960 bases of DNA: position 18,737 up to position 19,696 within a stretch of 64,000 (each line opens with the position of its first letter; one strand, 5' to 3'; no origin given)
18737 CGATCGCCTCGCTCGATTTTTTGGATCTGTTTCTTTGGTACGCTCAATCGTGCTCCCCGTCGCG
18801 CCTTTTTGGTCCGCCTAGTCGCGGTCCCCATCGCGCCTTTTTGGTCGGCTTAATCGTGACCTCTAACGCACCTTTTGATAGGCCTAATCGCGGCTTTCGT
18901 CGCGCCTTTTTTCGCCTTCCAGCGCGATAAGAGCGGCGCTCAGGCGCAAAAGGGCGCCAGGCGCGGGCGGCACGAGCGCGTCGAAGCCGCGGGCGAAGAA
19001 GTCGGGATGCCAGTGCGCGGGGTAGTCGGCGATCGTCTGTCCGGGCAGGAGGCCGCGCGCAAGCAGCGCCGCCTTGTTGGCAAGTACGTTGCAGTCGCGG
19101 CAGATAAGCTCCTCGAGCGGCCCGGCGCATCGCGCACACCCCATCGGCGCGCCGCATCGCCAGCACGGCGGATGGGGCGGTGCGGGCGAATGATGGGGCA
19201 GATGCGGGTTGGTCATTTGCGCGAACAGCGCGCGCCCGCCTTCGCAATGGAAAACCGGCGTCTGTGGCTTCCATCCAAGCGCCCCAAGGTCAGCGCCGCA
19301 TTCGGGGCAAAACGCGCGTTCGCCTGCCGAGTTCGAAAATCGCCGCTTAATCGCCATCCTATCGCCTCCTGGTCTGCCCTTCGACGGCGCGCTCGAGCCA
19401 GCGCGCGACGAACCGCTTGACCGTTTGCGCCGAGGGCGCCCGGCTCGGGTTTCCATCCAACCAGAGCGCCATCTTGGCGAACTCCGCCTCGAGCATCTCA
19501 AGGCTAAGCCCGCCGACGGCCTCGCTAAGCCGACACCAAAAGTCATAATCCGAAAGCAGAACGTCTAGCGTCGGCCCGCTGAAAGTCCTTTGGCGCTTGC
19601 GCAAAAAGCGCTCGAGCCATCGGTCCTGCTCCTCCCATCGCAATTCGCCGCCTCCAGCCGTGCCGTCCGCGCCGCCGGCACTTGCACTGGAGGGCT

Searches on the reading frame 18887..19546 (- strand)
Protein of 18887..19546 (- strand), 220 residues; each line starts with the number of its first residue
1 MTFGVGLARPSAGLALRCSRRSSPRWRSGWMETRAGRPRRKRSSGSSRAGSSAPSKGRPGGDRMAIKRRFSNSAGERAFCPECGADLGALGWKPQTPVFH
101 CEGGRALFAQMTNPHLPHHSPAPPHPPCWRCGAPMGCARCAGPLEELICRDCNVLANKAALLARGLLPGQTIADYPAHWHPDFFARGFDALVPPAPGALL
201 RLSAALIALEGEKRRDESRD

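Call 38: search_protein_families(library=pfam, proteins=[window:18887-19546:-], max_evalue=0.01)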
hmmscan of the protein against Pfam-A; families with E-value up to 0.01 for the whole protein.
window:18887-19546:- (220 aa): 1 family
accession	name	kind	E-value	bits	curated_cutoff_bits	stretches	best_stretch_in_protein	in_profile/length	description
PF12773.13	DZR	-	0.006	17.2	27.3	0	76-135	11-34/45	Double zinc ribbon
